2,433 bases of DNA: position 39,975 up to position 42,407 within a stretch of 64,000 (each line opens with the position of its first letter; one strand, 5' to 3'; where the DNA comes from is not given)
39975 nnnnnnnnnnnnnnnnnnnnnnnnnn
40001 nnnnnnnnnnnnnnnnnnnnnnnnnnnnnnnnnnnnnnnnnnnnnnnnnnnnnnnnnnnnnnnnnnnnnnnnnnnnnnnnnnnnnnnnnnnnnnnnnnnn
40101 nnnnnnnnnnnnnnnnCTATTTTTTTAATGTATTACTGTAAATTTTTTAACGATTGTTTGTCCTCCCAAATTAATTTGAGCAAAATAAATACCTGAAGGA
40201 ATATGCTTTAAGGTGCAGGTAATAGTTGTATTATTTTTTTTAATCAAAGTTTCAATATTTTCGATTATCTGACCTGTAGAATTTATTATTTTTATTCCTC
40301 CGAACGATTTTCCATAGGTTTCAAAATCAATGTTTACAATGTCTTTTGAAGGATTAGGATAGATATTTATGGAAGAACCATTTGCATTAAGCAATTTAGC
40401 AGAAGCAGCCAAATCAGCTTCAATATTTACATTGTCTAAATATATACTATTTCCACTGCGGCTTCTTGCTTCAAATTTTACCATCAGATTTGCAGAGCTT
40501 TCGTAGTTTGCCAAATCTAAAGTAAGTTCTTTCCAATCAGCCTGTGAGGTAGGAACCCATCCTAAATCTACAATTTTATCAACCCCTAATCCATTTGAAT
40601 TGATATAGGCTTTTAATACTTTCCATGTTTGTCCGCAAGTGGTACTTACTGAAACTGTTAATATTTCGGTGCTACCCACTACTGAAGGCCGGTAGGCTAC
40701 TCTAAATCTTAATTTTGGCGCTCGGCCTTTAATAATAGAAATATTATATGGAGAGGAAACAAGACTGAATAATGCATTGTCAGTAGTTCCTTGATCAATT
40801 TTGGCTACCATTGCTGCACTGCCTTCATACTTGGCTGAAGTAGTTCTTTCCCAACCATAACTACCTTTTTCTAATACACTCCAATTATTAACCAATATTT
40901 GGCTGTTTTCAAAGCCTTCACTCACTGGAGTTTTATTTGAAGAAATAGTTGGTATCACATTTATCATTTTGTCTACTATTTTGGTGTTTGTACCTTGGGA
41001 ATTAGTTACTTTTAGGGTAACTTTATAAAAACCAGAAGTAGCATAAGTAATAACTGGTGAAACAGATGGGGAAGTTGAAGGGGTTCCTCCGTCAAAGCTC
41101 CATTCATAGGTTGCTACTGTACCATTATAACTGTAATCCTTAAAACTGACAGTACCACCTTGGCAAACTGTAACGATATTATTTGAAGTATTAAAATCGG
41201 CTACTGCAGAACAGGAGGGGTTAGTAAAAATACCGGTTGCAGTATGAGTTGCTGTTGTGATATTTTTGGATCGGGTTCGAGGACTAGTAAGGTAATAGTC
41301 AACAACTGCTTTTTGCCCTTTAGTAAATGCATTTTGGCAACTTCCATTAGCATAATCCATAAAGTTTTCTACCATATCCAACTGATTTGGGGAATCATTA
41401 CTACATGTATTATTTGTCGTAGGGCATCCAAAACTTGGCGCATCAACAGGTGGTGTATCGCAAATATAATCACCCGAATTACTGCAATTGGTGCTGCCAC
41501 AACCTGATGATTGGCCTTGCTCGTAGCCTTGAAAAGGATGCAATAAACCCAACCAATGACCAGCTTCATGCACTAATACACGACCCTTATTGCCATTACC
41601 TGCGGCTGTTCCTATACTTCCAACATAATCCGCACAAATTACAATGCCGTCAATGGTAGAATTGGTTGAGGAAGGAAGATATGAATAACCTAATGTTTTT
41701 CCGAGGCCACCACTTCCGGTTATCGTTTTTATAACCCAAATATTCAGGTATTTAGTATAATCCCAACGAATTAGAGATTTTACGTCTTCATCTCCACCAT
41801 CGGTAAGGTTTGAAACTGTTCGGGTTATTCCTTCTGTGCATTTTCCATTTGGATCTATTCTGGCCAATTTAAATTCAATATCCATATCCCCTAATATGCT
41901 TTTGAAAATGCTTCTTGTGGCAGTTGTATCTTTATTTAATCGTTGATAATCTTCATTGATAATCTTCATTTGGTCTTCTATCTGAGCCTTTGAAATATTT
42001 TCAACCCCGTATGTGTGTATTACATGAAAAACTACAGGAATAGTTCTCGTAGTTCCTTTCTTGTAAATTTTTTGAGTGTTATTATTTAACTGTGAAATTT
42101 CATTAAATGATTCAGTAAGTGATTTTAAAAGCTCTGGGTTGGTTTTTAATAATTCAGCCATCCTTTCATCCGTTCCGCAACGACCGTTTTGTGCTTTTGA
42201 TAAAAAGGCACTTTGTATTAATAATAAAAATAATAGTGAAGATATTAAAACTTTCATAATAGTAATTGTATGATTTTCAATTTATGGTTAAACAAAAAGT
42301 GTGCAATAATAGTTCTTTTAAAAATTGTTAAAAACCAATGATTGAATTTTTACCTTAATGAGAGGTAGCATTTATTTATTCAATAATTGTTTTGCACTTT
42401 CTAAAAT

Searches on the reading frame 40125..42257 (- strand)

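Call 61: search_protein_families(library=pfam, proteins=[window:40125-42257:-], max_evalue=0.000001)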
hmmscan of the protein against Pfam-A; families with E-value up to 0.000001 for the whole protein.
window:40125-42257:- (710 aa): 4 families
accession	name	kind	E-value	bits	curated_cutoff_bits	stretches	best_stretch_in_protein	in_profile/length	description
PF05572.19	Peptidase_M43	-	1.2e-16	61.4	23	1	156-315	4-143/152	Pregnancy-associated plasma protein-A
PF18962.6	Por_Secre_tail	-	3.1e-13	50.2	27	1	632-708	1-75/75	Secretion system C-terminal sorting domain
PF18911.6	PKD_4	-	1.6e-09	38.1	27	1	363-426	13-77/85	PKD domain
PF00801.26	PKD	-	3.1e-08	33.9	23.5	1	363-426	10-74/80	PKD domain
